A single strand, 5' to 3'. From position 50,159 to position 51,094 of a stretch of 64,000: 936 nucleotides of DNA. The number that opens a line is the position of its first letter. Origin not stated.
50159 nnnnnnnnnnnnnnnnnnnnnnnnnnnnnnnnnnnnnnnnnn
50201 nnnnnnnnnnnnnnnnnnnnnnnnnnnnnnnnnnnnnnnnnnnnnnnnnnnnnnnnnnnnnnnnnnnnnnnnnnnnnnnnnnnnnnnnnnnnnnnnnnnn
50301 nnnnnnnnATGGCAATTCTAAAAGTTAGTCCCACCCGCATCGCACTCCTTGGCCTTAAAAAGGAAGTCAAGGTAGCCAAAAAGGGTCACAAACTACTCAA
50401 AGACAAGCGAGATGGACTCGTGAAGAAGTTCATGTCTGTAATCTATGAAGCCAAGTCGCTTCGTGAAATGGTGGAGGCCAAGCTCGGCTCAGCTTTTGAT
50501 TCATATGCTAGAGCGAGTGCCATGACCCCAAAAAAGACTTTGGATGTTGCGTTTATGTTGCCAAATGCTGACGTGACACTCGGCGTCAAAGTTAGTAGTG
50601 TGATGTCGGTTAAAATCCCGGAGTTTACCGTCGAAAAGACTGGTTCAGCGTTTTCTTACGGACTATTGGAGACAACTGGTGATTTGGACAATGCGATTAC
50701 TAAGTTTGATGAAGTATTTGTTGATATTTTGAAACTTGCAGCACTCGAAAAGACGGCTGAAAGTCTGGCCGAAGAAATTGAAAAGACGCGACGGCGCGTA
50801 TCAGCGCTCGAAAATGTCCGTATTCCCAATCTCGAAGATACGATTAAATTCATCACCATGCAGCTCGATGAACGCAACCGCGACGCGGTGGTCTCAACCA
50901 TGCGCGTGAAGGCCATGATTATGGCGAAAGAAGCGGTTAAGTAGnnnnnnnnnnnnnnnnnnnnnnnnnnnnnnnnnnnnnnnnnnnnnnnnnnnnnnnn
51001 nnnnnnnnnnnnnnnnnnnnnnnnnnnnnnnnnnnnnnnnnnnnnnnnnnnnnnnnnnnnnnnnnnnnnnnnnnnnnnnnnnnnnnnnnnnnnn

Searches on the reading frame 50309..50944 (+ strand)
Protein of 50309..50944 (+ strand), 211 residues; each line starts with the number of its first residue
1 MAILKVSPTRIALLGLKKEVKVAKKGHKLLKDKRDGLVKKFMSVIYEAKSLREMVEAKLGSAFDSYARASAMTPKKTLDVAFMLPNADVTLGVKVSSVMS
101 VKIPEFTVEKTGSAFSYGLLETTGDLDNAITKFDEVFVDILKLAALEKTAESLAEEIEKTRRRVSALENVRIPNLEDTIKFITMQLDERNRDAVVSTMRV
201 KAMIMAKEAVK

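Call 86: search_protein_families(library=pfam, proteins=[window:50309-50944:+], max_evalue=0.001)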
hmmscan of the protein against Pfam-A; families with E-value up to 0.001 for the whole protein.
window:50309-50944:+ (211 aa): 1 family
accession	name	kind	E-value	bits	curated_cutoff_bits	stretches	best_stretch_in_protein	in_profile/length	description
PF01813.22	ATP-synt_D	-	1.4e-53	182.1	25.7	1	13-202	2-196/196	ATP synthase subunit D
